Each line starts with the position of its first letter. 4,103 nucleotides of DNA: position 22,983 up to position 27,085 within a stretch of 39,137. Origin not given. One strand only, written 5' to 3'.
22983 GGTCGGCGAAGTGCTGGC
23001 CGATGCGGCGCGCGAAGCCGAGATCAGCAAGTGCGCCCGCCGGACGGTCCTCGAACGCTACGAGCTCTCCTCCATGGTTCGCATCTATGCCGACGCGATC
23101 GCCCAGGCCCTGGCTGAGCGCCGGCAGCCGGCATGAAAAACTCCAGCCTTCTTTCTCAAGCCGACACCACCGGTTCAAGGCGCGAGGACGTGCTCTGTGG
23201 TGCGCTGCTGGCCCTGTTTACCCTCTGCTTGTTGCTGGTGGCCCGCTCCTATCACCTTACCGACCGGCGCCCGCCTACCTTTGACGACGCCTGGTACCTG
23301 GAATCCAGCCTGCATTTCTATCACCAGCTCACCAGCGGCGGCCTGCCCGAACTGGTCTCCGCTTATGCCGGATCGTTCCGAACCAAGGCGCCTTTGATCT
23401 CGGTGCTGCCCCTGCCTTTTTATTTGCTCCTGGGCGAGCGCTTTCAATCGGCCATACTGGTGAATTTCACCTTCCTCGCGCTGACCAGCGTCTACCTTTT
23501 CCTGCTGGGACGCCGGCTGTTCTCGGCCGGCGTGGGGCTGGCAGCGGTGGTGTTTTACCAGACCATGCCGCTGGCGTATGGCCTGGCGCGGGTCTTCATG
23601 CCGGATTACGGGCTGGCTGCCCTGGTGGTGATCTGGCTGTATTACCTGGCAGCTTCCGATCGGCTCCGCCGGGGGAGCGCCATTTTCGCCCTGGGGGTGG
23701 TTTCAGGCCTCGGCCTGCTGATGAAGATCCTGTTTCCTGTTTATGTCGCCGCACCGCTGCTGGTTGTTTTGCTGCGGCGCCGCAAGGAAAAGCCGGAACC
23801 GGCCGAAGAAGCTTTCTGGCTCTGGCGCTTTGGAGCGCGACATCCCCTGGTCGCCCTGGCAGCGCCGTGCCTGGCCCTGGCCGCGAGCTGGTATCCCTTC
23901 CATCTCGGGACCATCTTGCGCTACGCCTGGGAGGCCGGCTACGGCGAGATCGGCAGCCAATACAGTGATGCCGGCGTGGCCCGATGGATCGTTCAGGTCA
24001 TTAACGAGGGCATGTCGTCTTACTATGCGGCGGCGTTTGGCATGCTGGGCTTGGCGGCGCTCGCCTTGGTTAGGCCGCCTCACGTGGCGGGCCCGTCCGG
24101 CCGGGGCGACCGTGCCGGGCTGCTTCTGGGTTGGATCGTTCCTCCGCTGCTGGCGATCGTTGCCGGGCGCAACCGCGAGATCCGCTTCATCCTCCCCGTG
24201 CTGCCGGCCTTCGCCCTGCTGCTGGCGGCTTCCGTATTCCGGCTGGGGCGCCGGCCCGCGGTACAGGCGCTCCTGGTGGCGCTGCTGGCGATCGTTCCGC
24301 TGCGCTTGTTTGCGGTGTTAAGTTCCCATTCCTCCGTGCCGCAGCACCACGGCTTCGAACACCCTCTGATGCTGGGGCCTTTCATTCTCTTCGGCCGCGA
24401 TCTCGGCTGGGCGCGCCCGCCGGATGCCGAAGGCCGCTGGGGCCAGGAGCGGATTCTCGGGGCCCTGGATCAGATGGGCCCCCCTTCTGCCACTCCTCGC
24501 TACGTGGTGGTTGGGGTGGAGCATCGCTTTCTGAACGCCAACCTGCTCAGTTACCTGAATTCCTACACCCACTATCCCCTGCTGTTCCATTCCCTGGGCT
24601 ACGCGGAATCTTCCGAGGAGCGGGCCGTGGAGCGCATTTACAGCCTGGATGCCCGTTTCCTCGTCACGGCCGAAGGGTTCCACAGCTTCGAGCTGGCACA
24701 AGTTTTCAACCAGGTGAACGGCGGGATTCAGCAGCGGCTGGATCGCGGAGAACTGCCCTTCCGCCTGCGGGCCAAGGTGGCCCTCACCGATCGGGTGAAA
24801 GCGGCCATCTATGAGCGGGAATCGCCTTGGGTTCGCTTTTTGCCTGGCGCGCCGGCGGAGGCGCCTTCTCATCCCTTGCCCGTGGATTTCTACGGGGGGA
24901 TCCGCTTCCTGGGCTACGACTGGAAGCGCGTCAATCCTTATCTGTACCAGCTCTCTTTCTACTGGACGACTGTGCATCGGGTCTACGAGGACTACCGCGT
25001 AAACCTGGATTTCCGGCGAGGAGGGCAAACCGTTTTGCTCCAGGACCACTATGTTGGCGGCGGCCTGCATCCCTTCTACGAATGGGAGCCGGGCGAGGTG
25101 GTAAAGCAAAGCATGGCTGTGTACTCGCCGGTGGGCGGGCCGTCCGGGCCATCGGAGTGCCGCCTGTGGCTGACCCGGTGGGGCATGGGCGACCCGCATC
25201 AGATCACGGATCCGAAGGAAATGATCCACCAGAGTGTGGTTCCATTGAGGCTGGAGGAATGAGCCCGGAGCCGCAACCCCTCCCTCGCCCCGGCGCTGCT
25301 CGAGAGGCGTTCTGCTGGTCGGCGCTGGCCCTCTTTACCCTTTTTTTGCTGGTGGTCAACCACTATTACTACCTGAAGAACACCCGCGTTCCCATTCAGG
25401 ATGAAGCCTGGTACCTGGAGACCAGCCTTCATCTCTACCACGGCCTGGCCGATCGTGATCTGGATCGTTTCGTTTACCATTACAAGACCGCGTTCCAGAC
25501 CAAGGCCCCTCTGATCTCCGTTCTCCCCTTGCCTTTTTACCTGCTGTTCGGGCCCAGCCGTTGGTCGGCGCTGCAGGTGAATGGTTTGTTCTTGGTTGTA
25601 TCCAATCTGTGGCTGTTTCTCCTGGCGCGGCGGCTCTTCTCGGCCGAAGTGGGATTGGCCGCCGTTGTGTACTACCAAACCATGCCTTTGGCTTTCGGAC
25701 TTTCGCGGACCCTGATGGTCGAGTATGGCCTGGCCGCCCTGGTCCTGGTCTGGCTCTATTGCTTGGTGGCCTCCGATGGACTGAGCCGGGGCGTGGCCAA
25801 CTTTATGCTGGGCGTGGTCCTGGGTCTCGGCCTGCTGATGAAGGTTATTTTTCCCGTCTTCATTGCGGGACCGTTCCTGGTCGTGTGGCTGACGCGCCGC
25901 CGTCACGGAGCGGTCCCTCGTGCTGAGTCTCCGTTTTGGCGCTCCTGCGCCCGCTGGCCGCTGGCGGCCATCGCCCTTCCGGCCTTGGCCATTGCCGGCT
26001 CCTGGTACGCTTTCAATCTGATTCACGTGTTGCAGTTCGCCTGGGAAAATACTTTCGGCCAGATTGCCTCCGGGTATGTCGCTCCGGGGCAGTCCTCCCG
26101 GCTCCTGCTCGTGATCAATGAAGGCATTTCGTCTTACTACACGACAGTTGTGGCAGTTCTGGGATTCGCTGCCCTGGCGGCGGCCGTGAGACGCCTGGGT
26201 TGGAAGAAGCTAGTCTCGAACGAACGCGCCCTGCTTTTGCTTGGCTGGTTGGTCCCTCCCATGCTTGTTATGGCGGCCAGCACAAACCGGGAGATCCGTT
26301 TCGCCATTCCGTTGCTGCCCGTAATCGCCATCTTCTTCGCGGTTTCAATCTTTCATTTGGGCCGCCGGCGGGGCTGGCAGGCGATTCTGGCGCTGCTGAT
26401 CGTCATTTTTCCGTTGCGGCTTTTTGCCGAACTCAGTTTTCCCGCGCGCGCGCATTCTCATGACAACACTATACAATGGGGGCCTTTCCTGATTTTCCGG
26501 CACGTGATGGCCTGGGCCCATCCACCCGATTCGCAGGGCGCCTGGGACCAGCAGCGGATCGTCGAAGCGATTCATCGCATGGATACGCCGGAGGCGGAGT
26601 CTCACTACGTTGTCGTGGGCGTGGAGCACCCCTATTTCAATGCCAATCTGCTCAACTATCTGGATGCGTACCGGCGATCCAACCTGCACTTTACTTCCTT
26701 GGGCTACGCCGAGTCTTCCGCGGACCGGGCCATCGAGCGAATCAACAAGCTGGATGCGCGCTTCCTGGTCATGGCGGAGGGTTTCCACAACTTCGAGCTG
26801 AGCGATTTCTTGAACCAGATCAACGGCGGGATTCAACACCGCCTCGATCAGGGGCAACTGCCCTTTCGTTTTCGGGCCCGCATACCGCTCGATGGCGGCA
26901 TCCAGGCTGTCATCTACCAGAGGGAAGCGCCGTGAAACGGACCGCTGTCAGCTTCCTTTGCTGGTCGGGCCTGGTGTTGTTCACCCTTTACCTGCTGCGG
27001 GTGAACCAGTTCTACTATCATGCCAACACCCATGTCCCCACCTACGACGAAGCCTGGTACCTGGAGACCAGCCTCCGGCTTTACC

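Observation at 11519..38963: Glycoconjugate supercluster with eight GT-C-like membrane proteins, one lipid-phospho-sugar synthase, fused cytoplasmic enzymes, and no recognisable exporter, polymerase or initiating transferase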

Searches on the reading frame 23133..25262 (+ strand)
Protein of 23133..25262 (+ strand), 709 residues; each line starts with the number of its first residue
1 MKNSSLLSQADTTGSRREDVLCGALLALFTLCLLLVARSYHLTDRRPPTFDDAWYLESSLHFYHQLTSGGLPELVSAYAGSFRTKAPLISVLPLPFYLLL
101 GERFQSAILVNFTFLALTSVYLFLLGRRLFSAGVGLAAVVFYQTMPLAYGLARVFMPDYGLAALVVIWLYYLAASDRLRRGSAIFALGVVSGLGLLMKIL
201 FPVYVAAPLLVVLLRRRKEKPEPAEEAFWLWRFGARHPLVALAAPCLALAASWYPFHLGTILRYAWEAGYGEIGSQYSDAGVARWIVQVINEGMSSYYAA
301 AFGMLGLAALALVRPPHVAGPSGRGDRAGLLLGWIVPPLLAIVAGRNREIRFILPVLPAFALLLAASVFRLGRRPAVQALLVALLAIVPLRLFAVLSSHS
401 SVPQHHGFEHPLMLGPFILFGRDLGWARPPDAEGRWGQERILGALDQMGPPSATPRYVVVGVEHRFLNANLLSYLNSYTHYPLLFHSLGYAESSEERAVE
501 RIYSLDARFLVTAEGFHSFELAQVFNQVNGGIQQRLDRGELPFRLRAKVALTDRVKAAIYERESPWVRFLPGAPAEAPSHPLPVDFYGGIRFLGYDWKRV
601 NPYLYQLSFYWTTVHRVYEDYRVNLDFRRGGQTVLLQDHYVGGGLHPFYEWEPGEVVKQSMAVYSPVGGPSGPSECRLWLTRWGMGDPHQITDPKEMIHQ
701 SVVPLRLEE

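Call 5: search_protein_families(library=pfam, proteins=[window:23133-25262:+], max_evalue=0.01)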
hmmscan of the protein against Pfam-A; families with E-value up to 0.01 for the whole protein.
window:23133-25262:+ (709 aa): 2 families
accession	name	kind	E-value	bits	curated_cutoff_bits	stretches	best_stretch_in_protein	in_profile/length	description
PF13231.12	PMT_2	-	8.3e-13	49.3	26.1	1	89-216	6-135/160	Dolichyl-phosphate-mannose-protein mannosyltransferase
PF03901.23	Glyco_transf_22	-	0.004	16.9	23.8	0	96-392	98-360/414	Alg9-like mannosyltransferase family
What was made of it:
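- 23133..25262 (+): A: GT-C (PMT_2), 709 aa, with a C-terminal extension of about 150 aa. PMT_2 49.3 bits (call 5).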

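Call 8: search_protein_families(library=ncbifam, proteins=[window:23133-25262:+], max_evalue=0.01)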
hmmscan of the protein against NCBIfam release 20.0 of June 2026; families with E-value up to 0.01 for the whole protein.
window:23133-25262:+ (709 aa): 1 family
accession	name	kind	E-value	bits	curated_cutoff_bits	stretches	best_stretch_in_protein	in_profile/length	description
NF009784.2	PRK13279.1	equivalog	0.0054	15.4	567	0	328-382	292-346/539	lipid IV(A) 4-amino-4-deoxy-L-arabinosyltransferase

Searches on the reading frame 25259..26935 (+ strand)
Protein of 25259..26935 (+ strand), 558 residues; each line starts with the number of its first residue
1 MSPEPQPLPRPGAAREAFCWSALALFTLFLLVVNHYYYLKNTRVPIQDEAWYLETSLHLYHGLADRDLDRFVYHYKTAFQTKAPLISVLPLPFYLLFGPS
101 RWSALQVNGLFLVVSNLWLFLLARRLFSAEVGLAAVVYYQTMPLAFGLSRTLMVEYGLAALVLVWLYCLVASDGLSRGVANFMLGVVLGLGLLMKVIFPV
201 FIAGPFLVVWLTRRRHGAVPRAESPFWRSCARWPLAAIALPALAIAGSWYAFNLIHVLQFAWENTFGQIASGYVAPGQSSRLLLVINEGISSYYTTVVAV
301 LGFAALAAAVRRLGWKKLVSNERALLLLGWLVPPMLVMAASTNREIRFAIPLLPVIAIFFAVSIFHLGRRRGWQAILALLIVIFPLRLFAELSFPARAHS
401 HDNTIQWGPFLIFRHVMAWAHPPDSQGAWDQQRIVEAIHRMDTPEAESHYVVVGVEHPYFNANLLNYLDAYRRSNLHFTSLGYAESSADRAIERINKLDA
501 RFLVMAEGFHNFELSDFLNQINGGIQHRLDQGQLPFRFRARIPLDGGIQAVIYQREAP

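Call 5: search_protein_families(library=pfam, proteins=[window:25259-26935:+], max_evalue=0.01)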
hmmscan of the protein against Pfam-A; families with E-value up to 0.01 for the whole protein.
window:25259-26935:+ (558 aa): 1 family
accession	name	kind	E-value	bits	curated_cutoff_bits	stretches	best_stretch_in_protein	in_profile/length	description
PF13231.12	PMT_2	-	1e-10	42.5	26.1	1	84-207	4-127/160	Dolichyl-phosphate-mannose-protein mannosyltransferase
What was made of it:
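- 25259..26935 (+): B: GT-C (PMT_2), 558 aa. Lacks the C-terminal extension. PMT_2 42.5 bits (call 5).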

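Call 8: search_protein_families(library=ncbifam, proteins=[window:25259-26935:+], max_evalue=0.01)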
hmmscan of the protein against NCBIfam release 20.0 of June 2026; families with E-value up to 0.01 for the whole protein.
window:25259-26935:+ (558 aa): 0 families
